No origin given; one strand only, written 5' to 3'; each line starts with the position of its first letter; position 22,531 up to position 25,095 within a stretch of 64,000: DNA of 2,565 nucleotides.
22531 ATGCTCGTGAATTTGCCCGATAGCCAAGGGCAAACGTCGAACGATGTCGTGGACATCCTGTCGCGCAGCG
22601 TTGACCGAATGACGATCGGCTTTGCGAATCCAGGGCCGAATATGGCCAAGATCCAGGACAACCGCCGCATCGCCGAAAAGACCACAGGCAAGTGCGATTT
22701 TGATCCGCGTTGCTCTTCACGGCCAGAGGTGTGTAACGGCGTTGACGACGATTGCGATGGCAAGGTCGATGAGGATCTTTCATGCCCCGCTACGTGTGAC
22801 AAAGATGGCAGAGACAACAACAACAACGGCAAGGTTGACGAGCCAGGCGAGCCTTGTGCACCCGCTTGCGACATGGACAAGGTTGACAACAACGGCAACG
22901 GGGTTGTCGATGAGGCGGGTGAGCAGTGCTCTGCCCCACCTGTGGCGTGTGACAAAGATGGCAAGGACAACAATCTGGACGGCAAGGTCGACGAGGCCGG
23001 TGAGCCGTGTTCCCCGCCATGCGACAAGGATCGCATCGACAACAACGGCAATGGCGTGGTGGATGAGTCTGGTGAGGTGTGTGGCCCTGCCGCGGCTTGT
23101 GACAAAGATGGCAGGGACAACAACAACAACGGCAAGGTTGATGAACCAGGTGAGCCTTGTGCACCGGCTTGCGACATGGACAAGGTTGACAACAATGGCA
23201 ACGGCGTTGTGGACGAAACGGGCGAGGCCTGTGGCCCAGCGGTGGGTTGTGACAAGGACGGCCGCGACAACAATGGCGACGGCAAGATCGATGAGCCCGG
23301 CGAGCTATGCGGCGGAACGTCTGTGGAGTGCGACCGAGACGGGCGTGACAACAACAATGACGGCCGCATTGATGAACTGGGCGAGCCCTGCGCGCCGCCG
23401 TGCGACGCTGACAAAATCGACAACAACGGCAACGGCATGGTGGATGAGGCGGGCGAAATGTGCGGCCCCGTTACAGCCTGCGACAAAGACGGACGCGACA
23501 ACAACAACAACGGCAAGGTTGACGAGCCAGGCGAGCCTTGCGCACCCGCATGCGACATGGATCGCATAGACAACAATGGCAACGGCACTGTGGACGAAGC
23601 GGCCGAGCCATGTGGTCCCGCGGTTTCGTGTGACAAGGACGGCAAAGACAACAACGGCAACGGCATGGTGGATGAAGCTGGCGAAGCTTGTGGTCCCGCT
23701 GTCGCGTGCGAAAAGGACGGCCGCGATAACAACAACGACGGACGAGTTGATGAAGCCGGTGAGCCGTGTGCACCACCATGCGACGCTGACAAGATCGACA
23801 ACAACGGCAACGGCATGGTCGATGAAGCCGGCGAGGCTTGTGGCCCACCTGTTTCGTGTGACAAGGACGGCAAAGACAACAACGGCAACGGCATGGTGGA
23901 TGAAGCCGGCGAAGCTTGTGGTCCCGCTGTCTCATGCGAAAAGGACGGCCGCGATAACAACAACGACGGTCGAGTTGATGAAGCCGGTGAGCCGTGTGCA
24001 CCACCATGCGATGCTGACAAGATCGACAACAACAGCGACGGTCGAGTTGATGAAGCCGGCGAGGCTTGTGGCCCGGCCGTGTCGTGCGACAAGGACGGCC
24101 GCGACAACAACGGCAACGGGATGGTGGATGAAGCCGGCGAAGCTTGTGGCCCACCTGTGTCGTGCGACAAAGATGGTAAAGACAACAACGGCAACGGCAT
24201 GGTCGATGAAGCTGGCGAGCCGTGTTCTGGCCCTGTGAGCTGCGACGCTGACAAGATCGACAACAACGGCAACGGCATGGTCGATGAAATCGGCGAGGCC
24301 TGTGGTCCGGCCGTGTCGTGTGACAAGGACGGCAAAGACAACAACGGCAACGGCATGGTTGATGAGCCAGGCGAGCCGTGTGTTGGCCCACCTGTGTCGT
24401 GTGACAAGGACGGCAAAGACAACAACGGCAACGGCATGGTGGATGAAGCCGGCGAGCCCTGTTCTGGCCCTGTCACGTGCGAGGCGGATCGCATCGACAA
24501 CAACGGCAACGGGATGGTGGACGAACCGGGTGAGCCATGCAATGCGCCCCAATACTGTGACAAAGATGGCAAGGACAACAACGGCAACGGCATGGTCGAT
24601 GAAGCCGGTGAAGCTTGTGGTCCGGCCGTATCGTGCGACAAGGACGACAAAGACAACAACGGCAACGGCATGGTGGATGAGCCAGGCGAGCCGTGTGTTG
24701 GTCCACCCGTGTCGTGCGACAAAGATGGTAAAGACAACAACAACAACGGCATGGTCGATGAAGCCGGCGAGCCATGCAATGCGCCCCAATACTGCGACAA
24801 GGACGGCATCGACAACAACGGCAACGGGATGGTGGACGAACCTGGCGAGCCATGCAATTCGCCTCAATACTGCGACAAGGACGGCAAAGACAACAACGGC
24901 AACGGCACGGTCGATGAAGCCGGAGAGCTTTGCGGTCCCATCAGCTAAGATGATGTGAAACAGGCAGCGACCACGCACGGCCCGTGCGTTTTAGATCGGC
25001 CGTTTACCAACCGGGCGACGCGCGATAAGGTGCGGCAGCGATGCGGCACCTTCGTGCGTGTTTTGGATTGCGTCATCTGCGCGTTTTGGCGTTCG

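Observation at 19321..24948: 1875-aa surface lipoprotein carrying 28 tandem MopE-like Cys/Asp/Asn modules: candidate Ca2+/metal-binding fibre with hypervariable copy number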

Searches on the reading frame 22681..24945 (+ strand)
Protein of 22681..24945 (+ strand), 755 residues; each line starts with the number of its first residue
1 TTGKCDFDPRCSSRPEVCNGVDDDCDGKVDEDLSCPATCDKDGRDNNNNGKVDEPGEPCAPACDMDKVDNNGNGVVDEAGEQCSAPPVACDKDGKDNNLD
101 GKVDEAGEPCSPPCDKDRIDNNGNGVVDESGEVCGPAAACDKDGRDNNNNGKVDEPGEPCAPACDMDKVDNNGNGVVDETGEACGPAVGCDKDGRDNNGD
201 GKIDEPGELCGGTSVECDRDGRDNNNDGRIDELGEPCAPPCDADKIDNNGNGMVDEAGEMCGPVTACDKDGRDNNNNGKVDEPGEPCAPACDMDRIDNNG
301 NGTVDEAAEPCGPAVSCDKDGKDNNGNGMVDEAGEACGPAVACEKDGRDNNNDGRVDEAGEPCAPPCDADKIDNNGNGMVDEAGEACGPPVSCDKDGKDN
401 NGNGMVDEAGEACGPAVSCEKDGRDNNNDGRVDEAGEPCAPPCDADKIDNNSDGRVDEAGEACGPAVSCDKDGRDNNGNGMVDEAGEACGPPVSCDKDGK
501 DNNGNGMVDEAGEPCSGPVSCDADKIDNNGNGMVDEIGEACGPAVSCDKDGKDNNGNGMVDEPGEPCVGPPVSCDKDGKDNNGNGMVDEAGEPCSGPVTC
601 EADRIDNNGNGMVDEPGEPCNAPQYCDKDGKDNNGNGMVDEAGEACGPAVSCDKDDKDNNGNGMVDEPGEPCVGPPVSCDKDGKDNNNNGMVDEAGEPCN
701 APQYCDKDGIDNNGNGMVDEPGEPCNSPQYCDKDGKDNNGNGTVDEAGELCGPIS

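Call 28: search_protein_representatives(protein=window:22681-24945:+)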
Query: 755 residues. Proteins with E-value up to 0.001 (for the whole library): 240; up to 1e-10: 24; up to 1e-30: 5. The best 150 are listed.
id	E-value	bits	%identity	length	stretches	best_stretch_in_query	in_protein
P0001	0.0e+00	1630.9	96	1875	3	1-755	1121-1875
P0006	2.0e-115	403.6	69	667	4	190-442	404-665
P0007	1.8e-38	149.0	51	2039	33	13-65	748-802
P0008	1.8e-38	148.9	54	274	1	438-618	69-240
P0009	3.4e-34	134.8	51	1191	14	14-60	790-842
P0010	8.7e-20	87.2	42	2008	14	8-45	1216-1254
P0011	2.7e-18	82.2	52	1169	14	11-34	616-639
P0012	3.9e-17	78.4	43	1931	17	15-48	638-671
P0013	1.9e-16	76.1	52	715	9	11-40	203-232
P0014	3.6e-15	71.9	48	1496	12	11-39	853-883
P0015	2.4e-14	69.2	54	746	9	13-41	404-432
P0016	2.5e-14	69.1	51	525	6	5-40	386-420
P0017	4.7e-14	68.2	39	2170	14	7-44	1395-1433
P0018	6.6e-14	67.7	26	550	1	475-748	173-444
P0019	8.5e-14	67.3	46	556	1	545-738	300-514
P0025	2.4e-12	62.5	43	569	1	289-568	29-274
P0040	2.7e-09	52.5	53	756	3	277-392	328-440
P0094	1.7e-06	43.2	35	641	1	443-729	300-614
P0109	3.6e-06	42.1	62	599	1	392-440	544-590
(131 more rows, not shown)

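Call 45: find_encoding_contigs(protein=P0006, flank=10000, max_places=3)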
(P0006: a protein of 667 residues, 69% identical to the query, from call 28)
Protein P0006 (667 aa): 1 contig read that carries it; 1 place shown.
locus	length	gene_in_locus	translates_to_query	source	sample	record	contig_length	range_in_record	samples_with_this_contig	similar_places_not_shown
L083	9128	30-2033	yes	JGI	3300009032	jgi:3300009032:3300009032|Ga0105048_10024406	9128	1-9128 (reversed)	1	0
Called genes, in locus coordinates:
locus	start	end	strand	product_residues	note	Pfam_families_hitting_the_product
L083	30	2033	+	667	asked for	PF11617:Cu-binding_MopE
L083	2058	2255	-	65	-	-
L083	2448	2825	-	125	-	-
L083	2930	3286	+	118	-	-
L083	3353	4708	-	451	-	PF00909:Ammonium_transp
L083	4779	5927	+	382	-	PF00069:Pkinase, PF07714:PK_Tyr_Ser-Thr, PF01636:APH (faint)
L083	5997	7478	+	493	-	-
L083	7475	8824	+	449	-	PF00999:Na_H_Exchanger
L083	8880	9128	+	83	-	?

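Call 46: find_encoding_contigs(protein=P0008, flank=6000, max_places=3)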
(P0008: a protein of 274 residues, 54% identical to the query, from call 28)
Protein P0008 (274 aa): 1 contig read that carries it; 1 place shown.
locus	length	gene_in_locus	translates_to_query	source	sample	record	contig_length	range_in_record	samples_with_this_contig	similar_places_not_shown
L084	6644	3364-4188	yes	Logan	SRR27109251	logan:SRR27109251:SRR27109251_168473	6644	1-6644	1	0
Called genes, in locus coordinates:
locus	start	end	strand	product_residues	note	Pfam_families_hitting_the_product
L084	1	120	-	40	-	?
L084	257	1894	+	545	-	PF07730:HisKA_3, PF13581:HATPase_c_2, PF02518:HATPase_c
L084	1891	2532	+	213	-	PF00072:Response_reg, PF00196:GerE, PF13384:HTH_23 (faint), PF13936:HTH_38 (weak)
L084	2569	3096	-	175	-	-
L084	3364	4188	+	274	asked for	-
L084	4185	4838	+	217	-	PF04203:Sortase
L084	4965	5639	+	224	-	PF13522:GATase_6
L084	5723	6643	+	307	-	?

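Call 49: search_protein_families(library=pfam, proteins=[window:22795-24945:+], max_evalue=10)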
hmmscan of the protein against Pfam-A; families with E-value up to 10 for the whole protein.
window:22795-24945:+ (717 aa): 1 family
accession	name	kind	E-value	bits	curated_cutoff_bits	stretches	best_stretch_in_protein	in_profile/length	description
PF06382.17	Protamine_like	-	0.28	11.7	21.3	0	263-314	34-84/183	Protamine and protamine like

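Call 65: search_protein_families(library=pfam, proteins=[P0025, P0040, P0019, P0094, P0008, P0109], max_evalue=0.001)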
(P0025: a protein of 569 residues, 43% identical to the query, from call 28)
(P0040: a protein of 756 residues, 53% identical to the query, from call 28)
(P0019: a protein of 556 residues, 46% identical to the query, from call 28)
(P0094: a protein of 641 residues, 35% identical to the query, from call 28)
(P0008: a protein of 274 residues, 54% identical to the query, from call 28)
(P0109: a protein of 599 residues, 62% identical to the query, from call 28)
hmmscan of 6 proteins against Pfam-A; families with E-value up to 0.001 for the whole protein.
P0025 (569 aa): 1 family
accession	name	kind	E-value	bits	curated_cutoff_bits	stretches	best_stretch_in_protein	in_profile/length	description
PF11617.13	Cu-binding_MopE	-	7.9e-27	93.6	27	0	141-157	15-30/30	Putative metal-binding motif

P0040 (756 aa): 3 families
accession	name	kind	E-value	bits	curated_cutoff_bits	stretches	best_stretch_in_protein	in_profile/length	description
PF11617.13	Cu-binding_MopE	-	1.2e-15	57.9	27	0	592-609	14-30/30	Putative metal-binding motif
PF00149.33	Metallophos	-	1.4e-06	29.3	21.5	1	61-237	24-190/191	Calcineurin-like phosphoesterase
PF00754.31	F5_F8_type_C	-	2.4e-06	28.1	28.2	1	450-558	2-126/127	F5/8 type C domain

P0019 (556 aa): 2 families
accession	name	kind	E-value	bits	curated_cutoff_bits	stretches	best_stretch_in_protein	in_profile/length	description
PF00089.32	Trypsin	-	2.9e-23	83.3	20.6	1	65-281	23-215/220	Trypsin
PF13365.12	Trypsin_2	-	1.5e-05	26.2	27.6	1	73-252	1-139/144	Trypsin-like peptidase domain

P0094 (641 aa): 3 families
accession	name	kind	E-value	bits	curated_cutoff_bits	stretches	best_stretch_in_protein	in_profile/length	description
PF00089.32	Trypsin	-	1.7e-30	107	20.6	1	42-279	1-213/220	Trypsin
PF13365.12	Trypsin_2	-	5.6e-08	34.1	27.6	1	71-250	1-135/144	Trypsin-like peptidase domain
PF21202.3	SLX1_C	-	0.00015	22.5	27.2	0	326-353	3-30/65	Structure-specific endonuclease subunit SLX1, C-terminal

P0008 (274 aa): 0 families

P0109 (599 aa): 0 families

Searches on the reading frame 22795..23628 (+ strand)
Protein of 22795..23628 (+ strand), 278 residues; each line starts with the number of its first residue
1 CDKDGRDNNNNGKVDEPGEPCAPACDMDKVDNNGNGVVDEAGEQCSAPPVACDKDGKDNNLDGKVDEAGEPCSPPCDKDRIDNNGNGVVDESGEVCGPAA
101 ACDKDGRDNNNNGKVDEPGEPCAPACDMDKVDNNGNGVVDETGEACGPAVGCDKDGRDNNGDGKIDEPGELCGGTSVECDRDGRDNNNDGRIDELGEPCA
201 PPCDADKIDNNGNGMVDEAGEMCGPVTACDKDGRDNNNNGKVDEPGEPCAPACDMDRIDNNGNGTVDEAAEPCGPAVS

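Call 68: search_protein_families(library=pfam, proteins=[window:22795-23628:+], max_evalue=10)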
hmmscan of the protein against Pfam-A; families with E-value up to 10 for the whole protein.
window:22795-23628:+ (278 aa): 1 family
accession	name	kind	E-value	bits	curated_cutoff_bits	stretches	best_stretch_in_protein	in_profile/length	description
PF04979.19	IPP-2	-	0.0024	19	25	0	10-38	20-44/130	Protein phosphatase inhibitor 2 (IPP-2)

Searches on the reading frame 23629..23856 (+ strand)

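Call 49: search_protein_families(library=pfam, proteins=[window:23629-23856:+], max_evalue=10)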
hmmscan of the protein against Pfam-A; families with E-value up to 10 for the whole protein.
window:23629-23856:+ (76 aa): 1 family
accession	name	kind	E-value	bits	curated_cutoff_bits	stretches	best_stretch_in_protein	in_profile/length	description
PF11617.13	Cu-binding_MopE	-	0.018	15.7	27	3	30-42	18-30/30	Putative metal-binding motif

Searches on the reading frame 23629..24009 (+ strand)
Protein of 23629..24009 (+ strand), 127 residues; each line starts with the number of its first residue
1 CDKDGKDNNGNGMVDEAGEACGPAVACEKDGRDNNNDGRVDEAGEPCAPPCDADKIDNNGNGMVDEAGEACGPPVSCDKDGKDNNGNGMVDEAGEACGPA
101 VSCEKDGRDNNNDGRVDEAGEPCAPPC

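Call 37: predict_structure(alignment_id=A1)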
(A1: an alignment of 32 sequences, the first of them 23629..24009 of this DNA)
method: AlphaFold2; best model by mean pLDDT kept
length: 127 residues; sequences in the alignment: 32
mean_pLDDT: 47.2   pTM: 0.23
mean pLDDT of the five models: 47.2, 46.3, 46.1, 42.1, 40.1
residues with pLDDT >= 90: 0; 70-90: 1; 50-70: 34; < 50: 92
segments of 3 or more residues with pLDDT < 50: 1-4, 17-33, 41-47, 49-59, 61-63, 65-85, 91-106, 119-121, 123-127
pLDDT, mean of each block of 10 residues (from residue 1): 48 51 44 49 47 42 45 40 50 44 48 60 44
secondary structure, 60 per line:
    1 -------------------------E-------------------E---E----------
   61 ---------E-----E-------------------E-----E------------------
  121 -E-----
elements in order:

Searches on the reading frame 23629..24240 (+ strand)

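Call 68: search_protein_families(library=pfam, proteins=[window:23629-24240:+], max_evalue=10)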
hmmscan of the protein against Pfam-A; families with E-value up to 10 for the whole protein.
window:23629-24240:+ (204 aa): 3 families
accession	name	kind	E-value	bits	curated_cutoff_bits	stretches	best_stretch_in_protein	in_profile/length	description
PF06382.17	Protamine_like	-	0.0087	16.6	21.3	1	61-112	34-84/183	Protamine and protamine like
PF11617.13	Cu-binding_MopE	-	0.013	16.2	27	3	130-142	18-30/30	Putative metal-binding motif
PF12573.13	OxoDH_E1alpha_N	-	3.2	8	25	0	136-154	21-39/41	2-oxoisovalerate dehydrogenase E1 alpha subunit N terminal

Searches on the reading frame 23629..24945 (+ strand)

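Call 68: search_protein_families(library=pfam, proteins=[window:23629-24945:+], max_evalue=10)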
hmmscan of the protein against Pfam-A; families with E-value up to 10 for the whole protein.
window:23629-24945:+ (439 aa): 2 families
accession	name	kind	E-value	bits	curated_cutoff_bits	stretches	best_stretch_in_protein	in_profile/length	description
PF22354.1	Eas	-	0.0039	17.8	27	7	376-402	41-67/74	Hydrophobin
PF01753.24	zf-MYND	-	0.094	13.2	22.7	0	409-418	17-26/39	MYND finger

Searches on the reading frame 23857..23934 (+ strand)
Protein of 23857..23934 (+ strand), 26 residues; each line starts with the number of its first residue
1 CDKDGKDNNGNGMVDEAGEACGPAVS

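Call 36: search_solved_structures(query=A2, max_evalue=10, show_alignments=5)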
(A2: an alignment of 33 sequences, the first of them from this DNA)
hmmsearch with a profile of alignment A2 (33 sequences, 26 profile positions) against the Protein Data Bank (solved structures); distinct sequences matched with E-value up to 10: 6.
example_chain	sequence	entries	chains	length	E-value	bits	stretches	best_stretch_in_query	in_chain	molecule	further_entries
2jnk_A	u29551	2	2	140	0.22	14.3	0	7-15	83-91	Hyalurononglucosaminidase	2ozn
3khe_A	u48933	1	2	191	1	12.3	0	6-15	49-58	Calmodulin-like domain protein kinase isoform 3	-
3igo_A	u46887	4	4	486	2.1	11.3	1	5-15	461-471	Calmodulin-domain protein kinase 1 | Calmodulin-domain protein kinase 1, putative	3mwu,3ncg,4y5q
9d8s_A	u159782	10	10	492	2.1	11.2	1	5-15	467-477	Calmodulin-domain protein kinase 1 | Non-specific serine/threonine protein kinase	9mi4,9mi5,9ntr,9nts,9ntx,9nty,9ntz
6van_A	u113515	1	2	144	4.8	10.1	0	5-15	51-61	Caltubin, EF-hand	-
3hzt_A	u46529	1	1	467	7.6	9.5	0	6-15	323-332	Calcium-dependent protein kinase 3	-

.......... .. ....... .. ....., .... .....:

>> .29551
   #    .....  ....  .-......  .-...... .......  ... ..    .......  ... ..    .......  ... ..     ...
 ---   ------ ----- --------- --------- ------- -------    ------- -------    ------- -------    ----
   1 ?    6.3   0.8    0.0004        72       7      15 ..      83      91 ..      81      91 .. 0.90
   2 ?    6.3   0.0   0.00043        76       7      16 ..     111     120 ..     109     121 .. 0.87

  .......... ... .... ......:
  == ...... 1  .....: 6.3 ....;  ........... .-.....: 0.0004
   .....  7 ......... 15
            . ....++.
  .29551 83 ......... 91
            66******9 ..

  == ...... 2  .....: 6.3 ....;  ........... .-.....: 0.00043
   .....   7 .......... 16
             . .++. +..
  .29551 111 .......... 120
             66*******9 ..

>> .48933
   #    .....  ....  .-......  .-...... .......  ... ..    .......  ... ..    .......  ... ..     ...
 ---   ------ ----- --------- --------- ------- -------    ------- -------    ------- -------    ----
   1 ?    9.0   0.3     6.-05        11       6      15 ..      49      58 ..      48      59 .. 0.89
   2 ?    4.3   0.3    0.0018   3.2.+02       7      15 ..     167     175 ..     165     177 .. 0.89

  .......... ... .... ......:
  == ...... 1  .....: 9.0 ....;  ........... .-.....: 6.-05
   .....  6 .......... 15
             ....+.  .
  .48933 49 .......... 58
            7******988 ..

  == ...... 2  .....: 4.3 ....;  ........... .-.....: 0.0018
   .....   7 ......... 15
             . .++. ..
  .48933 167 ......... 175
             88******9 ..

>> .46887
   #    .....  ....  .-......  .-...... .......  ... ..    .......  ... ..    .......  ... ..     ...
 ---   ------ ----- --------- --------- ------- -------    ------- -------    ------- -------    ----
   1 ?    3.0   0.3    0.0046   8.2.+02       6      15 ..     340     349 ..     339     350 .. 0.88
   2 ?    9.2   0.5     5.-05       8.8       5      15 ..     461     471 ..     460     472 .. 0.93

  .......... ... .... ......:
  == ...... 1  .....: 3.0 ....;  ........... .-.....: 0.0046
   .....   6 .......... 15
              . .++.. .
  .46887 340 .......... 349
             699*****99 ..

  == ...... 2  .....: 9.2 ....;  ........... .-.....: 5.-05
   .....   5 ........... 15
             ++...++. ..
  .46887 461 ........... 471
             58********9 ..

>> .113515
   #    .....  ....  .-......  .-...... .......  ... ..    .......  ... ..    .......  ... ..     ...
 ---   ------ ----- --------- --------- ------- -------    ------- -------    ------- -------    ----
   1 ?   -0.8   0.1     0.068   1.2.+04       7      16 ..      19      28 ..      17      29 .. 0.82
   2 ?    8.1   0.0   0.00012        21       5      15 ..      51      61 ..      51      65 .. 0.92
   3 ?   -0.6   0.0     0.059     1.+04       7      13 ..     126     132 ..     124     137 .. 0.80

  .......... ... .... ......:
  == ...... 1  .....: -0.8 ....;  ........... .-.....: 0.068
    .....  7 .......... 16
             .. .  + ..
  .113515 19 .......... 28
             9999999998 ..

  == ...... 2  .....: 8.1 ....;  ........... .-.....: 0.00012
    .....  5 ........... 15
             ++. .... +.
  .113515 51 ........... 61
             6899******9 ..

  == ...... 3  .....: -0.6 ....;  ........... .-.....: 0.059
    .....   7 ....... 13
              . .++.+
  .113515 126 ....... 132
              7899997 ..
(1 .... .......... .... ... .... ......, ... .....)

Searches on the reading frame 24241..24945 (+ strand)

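Call 68: search_protein_families(library=pfam, proteins=[window:24241-24945:+], max_evalue=10)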
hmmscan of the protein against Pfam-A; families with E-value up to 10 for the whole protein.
window:24241-24945:+ (235 aa): 4 families
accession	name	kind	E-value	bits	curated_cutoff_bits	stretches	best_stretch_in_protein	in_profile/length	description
PF22354.1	Eas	-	5.3e-07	30.2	27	6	172-198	41-67/74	Hydrophobin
PF01753.24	zf-MYND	-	0.015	15.7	22.7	0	205-214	17-26/39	MYND finger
PF11617.13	Cu-binding_MopE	-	0.052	14.2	27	4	214-226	18-30/30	Putative metal-binding motif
PF21299.2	ADAM10_Cys-rich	-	0.27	12.4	28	1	193-213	30-51/56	ADAM10, cysteine-rich domain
